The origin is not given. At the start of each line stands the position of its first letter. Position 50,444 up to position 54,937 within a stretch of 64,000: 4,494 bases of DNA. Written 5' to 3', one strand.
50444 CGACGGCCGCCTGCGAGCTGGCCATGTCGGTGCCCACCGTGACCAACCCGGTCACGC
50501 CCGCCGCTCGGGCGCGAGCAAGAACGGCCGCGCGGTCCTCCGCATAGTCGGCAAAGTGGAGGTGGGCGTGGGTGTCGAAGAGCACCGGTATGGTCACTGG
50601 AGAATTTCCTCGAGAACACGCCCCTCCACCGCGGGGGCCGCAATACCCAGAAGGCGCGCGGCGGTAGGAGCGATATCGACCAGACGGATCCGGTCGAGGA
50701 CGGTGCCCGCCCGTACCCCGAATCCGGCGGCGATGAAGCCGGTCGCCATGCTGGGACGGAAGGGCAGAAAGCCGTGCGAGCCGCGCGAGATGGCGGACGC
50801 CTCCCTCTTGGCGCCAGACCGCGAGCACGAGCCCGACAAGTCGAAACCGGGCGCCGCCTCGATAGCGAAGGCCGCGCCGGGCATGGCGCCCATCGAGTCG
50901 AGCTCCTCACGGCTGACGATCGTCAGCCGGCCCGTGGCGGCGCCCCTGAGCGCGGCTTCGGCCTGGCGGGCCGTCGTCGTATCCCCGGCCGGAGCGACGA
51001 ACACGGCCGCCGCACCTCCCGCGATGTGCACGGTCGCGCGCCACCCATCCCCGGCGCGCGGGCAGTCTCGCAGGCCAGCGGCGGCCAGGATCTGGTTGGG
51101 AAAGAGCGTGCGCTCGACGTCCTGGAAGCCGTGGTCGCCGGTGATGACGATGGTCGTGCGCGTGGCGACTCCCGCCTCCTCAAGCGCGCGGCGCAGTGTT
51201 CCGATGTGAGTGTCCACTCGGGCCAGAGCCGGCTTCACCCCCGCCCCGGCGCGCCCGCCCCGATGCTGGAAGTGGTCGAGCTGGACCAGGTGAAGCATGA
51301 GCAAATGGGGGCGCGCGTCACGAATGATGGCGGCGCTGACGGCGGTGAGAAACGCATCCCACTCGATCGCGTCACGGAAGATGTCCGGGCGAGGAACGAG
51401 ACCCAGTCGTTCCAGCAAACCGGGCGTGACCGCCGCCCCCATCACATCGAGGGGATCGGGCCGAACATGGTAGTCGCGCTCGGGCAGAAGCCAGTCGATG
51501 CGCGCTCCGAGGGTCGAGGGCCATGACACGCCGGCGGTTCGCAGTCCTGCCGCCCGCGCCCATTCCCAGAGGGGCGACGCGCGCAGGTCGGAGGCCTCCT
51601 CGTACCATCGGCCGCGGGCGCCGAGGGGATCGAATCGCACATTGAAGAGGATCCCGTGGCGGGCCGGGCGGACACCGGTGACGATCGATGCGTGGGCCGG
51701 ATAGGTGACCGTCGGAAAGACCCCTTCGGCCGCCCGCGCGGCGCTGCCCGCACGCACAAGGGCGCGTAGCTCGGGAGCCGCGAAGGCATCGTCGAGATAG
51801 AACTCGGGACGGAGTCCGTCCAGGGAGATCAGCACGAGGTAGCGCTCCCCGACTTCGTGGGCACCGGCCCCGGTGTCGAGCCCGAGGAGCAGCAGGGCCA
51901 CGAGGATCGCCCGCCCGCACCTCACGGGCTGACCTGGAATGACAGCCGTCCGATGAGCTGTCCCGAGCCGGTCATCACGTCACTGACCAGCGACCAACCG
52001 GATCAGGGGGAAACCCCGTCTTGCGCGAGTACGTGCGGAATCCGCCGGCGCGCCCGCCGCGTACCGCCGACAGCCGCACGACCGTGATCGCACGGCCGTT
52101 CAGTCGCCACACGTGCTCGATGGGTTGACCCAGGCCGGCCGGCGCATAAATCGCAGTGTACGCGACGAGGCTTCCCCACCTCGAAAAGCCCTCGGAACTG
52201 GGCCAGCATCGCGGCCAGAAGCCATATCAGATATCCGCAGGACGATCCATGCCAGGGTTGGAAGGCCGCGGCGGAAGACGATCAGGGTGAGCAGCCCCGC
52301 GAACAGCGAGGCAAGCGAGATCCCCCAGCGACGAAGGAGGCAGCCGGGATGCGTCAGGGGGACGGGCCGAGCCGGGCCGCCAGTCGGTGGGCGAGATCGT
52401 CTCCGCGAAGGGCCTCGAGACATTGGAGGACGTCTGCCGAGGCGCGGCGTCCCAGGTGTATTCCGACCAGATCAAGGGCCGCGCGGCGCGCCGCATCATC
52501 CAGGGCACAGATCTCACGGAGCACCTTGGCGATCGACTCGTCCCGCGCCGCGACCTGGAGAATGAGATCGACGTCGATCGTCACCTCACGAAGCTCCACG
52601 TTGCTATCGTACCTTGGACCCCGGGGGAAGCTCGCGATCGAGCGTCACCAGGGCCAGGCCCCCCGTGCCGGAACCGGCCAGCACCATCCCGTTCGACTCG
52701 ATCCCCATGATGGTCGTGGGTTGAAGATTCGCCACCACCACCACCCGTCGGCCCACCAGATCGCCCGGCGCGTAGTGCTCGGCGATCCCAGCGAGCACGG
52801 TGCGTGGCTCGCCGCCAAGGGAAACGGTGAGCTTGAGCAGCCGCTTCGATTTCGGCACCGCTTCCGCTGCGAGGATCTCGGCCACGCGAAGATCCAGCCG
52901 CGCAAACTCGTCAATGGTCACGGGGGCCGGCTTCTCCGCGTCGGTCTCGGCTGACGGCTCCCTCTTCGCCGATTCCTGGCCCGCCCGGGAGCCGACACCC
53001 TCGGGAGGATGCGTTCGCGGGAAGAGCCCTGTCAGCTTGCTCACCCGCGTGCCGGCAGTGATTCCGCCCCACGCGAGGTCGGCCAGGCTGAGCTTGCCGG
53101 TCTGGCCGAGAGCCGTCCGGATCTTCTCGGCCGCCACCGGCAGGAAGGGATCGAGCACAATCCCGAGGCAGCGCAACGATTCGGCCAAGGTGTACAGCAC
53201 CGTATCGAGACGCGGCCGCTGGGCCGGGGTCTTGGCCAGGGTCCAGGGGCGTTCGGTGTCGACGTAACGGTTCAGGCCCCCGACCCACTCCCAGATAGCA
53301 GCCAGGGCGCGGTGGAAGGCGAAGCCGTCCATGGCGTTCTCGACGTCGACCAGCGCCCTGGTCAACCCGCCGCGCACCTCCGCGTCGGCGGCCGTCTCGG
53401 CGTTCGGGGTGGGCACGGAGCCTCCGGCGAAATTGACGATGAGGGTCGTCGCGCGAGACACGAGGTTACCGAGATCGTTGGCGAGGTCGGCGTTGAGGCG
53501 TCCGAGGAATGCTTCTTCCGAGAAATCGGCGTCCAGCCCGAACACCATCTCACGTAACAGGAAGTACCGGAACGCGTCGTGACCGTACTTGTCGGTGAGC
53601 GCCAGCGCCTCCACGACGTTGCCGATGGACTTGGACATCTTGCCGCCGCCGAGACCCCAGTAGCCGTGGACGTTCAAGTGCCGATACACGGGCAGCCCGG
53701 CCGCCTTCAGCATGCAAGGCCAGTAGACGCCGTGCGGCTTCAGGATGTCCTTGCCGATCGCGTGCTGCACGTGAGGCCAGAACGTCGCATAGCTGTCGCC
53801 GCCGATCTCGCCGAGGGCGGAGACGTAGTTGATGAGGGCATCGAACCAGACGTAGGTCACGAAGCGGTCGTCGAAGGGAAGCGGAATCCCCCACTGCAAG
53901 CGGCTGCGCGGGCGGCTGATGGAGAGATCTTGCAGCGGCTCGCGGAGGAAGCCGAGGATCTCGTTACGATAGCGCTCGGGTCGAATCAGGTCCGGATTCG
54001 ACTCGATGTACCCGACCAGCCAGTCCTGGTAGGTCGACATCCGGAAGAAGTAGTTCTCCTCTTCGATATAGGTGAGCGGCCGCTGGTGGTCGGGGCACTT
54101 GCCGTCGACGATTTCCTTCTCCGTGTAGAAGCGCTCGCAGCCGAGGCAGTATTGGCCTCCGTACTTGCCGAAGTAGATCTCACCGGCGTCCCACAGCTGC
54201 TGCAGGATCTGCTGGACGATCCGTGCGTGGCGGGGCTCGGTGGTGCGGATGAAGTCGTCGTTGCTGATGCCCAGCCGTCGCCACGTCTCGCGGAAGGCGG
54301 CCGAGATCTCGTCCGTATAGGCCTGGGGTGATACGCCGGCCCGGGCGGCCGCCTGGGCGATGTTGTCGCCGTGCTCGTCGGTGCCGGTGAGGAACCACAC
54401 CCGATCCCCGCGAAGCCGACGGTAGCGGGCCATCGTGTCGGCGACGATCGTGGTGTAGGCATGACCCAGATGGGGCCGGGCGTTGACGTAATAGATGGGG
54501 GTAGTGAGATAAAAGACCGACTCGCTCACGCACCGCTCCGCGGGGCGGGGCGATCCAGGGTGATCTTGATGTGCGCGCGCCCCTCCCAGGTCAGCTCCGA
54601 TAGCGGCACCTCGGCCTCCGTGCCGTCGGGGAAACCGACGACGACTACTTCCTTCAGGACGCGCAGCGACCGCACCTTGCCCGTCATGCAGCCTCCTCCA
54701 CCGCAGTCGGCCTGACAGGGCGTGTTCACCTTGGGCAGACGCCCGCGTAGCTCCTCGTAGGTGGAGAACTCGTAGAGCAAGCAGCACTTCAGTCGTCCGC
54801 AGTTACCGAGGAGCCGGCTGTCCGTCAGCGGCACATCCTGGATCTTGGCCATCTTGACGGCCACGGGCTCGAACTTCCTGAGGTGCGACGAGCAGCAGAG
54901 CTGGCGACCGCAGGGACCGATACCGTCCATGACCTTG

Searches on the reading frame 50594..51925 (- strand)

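Call 50: search_protein_families(library=pfam, proteins=[window:50594-51925:-], max_evalue=0.00001)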
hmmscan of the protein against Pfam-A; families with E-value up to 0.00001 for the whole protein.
window:50594-51925:- (443 aa): 2 families
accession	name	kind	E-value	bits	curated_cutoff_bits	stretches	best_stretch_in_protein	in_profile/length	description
PF01663.27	Phosphodiest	-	2.7e-45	155.9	23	1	30-311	1-263/342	Type I phosphodiesterase / nucleotide pyrophosphatase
PF00884.28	Sulfatase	-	7.3e-06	25.9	25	0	233-268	209-244/301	Sulfatase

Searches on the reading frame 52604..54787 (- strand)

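Call 50: search_protein_families(library=pfam, proteins=[window:52604-54787:-], max_evalue=0.00001)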
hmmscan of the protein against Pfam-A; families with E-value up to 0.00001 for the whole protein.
window:52604-54787:- (727 aa): 6 families
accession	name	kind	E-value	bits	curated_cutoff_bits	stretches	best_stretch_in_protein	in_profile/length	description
PF09334.17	tRNA-synt_1g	-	2e-104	349.9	20.1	2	241-446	179-390/391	tRNA synthetases class I (M)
PF00133.28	tRNA-synt_1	-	2.2e-24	86.4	22.7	1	91-305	24-245/414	tRNA synthetases class I (I, L, M and V)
PF01588.26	tRNA_bind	-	3.9e-24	85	27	1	633-725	1-96/96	Putative tRNA binding domain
PF01406.26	tRNA-synt_1e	-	9.7e-13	48.6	27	0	101-210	19-127/301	tRNA synthetases class I (C) catalytic domain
PF08264.19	Anticodon_1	-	2.1e-07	31.4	25.1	1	474-570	7-103/148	Anticodon-binding domain of tRNA ligase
PF19303.5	Anticodon_3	-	5.2e-07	30.1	23.5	1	458-563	1-104/152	Anticodon binding domain of methionyl tRNA ligase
